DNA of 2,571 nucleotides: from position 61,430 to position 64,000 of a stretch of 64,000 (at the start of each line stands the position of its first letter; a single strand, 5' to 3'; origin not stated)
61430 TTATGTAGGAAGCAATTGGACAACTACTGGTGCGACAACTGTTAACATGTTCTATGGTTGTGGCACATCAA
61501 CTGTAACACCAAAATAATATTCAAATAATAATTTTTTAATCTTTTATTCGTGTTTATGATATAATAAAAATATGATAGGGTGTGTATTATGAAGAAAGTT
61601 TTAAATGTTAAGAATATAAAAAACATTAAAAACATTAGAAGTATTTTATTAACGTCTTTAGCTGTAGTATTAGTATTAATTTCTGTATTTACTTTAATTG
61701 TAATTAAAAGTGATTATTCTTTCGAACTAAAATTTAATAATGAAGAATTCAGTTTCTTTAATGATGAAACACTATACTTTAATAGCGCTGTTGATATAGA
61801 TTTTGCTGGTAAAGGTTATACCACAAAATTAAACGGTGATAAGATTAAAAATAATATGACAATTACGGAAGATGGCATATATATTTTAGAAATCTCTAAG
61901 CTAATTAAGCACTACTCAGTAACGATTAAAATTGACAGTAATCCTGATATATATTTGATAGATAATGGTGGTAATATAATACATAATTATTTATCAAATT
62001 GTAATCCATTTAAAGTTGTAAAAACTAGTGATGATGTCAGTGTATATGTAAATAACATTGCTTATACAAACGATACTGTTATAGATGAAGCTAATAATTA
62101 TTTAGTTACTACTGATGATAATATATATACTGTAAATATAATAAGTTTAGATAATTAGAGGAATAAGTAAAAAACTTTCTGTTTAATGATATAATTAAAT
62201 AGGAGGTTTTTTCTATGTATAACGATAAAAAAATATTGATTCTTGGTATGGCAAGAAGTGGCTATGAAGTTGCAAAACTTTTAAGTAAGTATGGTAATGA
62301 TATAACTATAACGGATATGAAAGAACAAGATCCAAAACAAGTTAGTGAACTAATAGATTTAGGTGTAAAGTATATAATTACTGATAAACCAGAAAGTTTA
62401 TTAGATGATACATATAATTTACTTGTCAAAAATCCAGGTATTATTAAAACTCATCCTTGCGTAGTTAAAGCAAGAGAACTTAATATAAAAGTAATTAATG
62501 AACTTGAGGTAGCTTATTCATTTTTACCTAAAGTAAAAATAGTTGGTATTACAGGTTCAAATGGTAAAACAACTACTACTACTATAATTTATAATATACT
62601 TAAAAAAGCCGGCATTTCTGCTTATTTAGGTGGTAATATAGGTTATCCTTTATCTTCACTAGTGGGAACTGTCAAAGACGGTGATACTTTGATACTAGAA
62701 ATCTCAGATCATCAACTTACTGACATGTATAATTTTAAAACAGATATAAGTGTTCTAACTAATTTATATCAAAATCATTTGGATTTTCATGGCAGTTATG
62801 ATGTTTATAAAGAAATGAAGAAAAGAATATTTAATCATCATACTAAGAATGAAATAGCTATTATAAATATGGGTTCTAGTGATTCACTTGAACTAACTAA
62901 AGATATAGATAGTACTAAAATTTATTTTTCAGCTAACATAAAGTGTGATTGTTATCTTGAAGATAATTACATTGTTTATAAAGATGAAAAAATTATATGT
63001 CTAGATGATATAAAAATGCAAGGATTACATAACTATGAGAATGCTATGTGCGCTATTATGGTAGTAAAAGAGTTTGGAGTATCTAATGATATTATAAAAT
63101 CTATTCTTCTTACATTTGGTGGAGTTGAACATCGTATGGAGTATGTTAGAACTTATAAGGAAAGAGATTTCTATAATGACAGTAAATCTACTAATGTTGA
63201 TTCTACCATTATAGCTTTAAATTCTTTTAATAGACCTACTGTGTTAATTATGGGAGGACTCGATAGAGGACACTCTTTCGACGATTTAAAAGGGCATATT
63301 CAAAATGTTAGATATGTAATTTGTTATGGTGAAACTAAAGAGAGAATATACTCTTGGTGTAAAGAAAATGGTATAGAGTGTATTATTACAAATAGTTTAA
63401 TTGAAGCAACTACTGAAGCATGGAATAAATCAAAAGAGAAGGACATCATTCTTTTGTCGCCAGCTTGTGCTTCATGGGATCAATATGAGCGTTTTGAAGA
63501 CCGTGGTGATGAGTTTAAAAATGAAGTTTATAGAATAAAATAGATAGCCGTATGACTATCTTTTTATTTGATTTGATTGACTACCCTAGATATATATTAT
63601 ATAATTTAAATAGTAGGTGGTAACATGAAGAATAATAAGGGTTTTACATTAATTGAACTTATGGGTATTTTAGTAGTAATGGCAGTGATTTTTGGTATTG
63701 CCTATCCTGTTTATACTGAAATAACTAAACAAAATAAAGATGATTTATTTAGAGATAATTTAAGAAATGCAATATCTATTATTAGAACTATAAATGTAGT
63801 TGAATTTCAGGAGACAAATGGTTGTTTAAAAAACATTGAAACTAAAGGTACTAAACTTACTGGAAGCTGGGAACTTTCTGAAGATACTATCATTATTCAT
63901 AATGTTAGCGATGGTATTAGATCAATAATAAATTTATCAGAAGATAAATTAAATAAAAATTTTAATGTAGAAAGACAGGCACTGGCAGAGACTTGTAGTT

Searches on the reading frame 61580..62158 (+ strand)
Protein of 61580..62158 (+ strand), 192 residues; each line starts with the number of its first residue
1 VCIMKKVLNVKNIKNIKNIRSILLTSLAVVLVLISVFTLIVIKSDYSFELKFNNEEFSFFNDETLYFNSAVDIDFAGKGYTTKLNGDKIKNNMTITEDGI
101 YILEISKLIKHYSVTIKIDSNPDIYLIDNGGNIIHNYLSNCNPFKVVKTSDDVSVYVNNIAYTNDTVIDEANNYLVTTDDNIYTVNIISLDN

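Call 6: search_protein_families(library=pfam, proteins=[window:61580-62158:+], max_evalue=0.01)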
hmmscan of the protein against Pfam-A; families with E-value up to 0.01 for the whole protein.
window:61580-62158:+ (192 aa): 0 families

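Call 7: search_protein_families(library=ncbifam, proteins=[window:61580-62158:+], max_evalue=0.01)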
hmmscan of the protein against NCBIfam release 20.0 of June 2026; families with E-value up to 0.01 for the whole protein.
window:61580-62158:+ (192 aa): 0 families

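Call 81: search_protein_families(library=ncbifam, proteins=[window:61589-62158:+], max_evalue=0.001)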
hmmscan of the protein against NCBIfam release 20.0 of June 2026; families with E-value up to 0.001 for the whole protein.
window:61589-62158:+ (189 aa): 0 families

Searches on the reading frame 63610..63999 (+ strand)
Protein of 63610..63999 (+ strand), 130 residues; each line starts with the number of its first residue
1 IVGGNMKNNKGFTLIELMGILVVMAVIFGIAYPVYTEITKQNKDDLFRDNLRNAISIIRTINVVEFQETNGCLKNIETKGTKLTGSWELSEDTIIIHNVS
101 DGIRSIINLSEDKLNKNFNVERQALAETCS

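Call 13: search_protein_families(library=pfam, proteins=[window:63610-63999:+], max_evalue=0.001)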
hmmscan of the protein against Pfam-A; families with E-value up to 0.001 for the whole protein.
window:63610-63999:+ (130 aa): 1 family
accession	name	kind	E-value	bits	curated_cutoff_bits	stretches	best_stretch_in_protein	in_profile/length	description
PF07963.17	N_methyl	-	6.9e-08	32.2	21.2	1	6-32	1-27/27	Prokaryotic N-terminal methylation motif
